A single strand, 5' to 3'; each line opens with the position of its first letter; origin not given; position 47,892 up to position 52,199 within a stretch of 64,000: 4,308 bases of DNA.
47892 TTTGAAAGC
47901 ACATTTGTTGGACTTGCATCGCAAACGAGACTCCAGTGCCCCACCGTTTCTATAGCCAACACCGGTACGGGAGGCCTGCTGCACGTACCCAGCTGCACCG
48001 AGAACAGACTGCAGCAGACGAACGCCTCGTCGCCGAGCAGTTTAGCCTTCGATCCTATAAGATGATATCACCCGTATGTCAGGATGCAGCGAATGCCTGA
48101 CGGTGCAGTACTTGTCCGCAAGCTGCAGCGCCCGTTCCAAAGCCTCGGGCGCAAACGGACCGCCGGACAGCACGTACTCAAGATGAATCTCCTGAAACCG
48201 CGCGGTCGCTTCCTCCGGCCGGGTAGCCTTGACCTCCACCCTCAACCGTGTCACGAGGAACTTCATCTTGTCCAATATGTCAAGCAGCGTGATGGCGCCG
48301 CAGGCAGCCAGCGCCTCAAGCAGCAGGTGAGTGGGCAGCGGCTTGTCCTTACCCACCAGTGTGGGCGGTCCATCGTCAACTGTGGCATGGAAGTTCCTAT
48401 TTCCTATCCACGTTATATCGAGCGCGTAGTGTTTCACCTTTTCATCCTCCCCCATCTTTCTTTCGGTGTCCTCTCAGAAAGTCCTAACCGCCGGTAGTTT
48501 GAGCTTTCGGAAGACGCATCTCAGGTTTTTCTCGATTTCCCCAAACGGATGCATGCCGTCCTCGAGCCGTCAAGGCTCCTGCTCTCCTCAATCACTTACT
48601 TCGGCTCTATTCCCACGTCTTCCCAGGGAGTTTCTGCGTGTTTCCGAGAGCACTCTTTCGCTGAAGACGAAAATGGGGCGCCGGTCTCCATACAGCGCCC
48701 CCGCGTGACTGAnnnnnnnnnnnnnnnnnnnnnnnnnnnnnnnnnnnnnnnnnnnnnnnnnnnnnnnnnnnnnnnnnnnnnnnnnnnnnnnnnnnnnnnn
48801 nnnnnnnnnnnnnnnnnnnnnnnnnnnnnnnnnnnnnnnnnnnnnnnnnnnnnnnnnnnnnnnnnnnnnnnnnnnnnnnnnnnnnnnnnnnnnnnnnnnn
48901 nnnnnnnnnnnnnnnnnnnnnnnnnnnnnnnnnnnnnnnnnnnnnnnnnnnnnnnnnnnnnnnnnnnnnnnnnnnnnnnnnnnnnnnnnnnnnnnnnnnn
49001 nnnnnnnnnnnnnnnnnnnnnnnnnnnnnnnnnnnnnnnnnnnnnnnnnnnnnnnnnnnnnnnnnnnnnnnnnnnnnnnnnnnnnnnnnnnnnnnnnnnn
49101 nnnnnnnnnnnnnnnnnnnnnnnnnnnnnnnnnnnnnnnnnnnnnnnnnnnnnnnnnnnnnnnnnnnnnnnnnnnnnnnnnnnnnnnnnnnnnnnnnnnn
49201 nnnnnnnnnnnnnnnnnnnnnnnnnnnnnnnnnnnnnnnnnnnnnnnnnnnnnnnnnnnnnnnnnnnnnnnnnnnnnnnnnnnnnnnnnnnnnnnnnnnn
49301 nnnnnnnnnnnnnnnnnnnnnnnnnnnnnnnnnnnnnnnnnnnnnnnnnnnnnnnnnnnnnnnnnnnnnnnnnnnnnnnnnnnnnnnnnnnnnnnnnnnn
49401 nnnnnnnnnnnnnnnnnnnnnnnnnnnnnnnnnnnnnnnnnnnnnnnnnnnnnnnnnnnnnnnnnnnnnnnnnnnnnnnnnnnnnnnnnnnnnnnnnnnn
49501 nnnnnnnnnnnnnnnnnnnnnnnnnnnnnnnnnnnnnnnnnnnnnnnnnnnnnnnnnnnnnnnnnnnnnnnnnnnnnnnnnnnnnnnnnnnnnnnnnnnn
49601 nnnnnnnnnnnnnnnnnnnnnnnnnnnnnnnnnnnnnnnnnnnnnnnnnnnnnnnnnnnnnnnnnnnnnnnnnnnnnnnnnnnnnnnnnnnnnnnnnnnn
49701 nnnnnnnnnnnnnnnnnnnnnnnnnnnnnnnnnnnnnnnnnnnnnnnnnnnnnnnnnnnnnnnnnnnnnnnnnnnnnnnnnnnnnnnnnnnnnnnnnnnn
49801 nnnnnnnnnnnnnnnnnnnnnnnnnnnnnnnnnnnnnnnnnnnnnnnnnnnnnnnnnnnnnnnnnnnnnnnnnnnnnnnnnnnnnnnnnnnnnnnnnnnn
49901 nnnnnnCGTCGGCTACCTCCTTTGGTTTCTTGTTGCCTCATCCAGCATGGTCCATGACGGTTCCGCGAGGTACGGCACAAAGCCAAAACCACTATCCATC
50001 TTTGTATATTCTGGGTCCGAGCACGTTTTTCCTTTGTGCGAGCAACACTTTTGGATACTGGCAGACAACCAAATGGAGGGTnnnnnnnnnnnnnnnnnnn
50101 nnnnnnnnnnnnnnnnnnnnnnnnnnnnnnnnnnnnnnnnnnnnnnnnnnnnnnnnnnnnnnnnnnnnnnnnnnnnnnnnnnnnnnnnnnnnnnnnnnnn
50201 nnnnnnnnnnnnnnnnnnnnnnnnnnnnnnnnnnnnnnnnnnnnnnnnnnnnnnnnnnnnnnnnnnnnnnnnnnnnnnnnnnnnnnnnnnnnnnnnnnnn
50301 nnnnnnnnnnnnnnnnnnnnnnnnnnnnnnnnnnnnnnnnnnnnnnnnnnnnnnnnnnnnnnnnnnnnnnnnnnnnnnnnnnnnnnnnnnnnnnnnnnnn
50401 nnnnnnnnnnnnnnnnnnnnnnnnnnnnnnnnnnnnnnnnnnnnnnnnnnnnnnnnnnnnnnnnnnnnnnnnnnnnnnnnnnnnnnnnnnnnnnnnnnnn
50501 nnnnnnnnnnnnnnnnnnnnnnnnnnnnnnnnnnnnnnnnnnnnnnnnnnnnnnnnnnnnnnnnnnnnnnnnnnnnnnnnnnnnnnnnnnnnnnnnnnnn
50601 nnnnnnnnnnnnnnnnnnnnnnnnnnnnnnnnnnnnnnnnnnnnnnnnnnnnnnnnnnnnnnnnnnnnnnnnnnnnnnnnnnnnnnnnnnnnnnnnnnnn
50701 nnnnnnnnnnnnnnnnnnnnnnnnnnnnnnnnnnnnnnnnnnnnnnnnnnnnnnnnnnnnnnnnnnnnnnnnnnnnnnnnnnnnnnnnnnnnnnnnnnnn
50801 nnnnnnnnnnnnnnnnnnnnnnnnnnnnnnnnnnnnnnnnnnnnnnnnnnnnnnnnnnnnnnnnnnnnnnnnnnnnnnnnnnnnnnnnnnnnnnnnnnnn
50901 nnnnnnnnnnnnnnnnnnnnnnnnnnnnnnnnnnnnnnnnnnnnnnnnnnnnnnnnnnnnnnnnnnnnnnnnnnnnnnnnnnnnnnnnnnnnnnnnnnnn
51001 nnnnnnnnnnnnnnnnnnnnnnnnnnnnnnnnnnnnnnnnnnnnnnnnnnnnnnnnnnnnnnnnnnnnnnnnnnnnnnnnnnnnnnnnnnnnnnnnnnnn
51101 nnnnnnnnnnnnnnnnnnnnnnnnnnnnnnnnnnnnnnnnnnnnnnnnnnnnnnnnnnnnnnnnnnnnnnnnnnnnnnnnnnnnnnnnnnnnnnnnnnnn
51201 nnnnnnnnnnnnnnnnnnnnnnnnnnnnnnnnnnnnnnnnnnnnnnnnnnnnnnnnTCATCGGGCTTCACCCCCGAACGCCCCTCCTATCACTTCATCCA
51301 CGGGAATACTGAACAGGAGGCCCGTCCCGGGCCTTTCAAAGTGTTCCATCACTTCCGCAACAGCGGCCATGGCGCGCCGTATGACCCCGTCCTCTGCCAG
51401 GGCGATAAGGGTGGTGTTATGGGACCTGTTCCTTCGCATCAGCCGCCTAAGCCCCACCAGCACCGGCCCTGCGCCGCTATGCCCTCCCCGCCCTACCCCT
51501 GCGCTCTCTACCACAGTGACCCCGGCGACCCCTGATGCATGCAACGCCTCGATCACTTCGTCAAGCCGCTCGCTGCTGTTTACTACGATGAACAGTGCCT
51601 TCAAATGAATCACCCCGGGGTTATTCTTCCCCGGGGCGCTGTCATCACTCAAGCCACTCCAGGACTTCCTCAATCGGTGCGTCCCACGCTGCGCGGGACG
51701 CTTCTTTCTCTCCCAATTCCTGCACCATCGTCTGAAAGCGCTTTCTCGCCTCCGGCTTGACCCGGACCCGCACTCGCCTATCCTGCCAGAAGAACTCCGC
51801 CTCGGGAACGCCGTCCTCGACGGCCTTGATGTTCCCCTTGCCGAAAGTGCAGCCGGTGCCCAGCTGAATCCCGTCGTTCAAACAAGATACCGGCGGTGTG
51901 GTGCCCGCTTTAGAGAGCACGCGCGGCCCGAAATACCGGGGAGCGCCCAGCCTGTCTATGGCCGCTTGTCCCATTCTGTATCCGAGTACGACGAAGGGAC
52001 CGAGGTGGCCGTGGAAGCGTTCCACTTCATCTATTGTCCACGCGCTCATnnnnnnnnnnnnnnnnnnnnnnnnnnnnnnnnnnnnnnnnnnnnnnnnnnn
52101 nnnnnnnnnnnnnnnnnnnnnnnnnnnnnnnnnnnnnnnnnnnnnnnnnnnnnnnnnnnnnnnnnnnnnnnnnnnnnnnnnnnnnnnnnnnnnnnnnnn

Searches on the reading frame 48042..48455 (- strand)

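Call 38: search_protein_families(library=pfam, proteins=[window:48042-48455:-], max_evalue=0.0001)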
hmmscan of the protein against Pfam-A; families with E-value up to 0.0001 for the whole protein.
window:48042-48455:- (137 aa): 1 family
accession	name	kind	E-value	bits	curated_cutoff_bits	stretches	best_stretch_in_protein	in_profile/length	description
PF02566.24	OsmC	-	2.9e-18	66.6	27.5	1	36-129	3-97/100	OsmC-like protein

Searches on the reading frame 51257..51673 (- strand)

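Call 38: search_protein_families(library=pfam, proteins=[window:51257-51673:-], max_evalue=0.0001)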
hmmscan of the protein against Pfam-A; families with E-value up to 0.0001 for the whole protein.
window:51257-51673:- (138 aa): 1 family
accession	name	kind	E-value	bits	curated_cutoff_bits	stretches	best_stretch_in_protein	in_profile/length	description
PF00543.27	P-II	-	3.6e-09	37.3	25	1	29-129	5-96/102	Nitrogen regulatory protein P-II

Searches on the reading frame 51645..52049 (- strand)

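Call 38: search_protein_families(library=pfam, proteins=[window:51645-52049:-], max_evalue=0.0001)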
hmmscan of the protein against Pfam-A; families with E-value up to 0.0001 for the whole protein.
window:51645-52049:- (134 aa): 1 family
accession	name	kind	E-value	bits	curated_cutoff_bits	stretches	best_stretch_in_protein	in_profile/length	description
PF02663.19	FmdE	-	3.6e-23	82.5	22.9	1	12-132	1-126/133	FmdE, Molybdenum formylmethanofuran dehydrogenase operon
